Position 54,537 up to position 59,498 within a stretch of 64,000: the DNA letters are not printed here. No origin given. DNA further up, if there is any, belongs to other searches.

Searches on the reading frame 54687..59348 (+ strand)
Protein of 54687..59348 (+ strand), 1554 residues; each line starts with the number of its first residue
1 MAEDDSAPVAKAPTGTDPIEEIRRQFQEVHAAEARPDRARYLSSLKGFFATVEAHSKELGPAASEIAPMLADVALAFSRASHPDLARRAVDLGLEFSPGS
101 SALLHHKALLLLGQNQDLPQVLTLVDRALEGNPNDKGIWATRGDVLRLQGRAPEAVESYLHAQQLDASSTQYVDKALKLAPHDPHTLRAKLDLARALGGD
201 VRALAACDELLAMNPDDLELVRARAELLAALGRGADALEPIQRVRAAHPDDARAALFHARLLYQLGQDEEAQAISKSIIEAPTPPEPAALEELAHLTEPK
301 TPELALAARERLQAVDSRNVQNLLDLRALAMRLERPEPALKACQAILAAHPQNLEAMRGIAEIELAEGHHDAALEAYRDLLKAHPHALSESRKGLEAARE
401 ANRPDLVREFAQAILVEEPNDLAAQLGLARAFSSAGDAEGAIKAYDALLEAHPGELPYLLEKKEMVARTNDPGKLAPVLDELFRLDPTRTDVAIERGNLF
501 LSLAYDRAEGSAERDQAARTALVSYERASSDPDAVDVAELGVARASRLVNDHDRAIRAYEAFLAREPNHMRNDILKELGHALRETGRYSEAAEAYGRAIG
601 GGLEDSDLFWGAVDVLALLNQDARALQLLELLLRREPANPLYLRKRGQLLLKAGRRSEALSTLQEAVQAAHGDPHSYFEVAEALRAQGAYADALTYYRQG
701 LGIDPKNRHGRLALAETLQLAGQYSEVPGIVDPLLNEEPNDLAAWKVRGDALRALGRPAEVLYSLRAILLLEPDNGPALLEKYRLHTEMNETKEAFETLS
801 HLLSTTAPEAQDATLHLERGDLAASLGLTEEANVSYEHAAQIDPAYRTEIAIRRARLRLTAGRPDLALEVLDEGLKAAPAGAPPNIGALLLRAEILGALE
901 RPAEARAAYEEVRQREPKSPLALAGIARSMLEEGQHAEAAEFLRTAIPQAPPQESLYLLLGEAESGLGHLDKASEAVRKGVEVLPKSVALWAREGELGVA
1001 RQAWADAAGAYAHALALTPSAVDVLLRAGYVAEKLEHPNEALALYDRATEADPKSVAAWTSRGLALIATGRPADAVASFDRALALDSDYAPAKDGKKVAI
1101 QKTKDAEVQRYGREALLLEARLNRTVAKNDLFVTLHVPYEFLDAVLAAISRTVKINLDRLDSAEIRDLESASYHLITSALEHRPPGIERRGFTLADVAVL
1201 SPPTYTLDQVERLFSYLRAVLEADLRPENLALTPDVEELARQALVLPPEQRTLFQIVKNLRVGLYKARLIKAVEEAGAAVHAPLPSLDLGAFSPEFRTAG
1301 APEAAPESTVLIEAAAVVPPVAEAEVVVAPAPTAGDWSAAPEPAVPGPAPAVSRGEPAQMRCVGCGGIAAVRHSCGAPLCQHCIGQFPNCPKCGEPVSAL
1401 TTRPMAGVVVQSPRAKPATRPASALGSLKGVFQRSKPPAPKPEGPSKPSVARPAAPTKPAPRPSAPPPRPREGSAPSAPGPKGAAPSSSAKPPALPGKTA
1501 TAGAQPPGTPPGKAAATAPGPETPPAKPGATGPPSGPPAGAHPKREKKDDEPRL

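Call 23: search_protein_families(library=pfam, proteins=[window:54687-59348:+], max_evalue=0.00001)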
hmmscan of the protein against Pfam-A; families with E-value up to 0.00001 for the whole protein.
window:54687-59348:+ (1554 aa): 21 families
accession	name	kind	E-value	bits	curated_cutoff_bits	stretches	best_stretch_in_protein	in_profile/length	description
PF14559.12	TPR_19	-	2.6e-55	185.1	25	2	684-746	1-63/68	Tetratricopeptide repeat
PF13432.12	TPR_16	-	2.4e-50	168.9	32.7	4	1026-1089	1-64/65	Tetratricopeptide repeat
PF13428.12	TPR_14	-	7.1e-46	150.3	23.5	0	423-461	2-40/44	Tetratricopeptide repeat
PF07719.23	TPR_2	-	9.3e-40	131.9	27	0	1057-1088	2-33/34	Tetratricopeptide repeat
PF13181.12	TPR_8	-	6.5e-30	101.2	25.7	0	675-707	2-34/34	Tetratricopeptide repeat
PF00515.34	TPR_1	-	2.3e-29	100.4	27.8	0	1057-1089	2-34/34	Tetratricopeptide repeat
PF13174.12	TPR_6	-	1.2e-20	73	26.3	0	424-453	2-31/33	Tetratricopeptide repeat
PF13431.12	TPR_17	-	1e-19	69.5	24.4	0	1044-1076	1-33/34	Tetratricopeptide repeat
PF13424.12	TPR_12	-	4.2e-19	69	30.1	0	644-704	7-75/77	Tetratricopeptide repeat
PF13371.12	TPR_9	-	1e-16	61.1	35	0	201-261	12-72/73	Tetratricopeptide repeat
PF13414.12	TPR_11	-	1.6e-16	60.1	26.8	0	1039-1070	11-42/42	TPR repeat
PF23914.1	TPR_CcmH_CycH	-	2.7e-15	57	42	0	302-385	66-152/158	Cytochrome c-type biogenesis protein H TPR domain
PF12895.13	ANAPC3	-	3.8e-14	53.1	27.2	0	687-766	2-80/82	Anaphase-promoting complex, cyclosome, subunit 3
PF24575.1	TPR_Slam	-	2.3e-08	34.8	35.2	0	681-724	54-97/104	Surface lipoprotein assembly modifier, N-terminal TPR repeats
PF25064.1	ARM_TT21_5th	-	5.7e-08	33.5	27.8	0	329-383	10-64/117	TT21 fifth ARM repeats domain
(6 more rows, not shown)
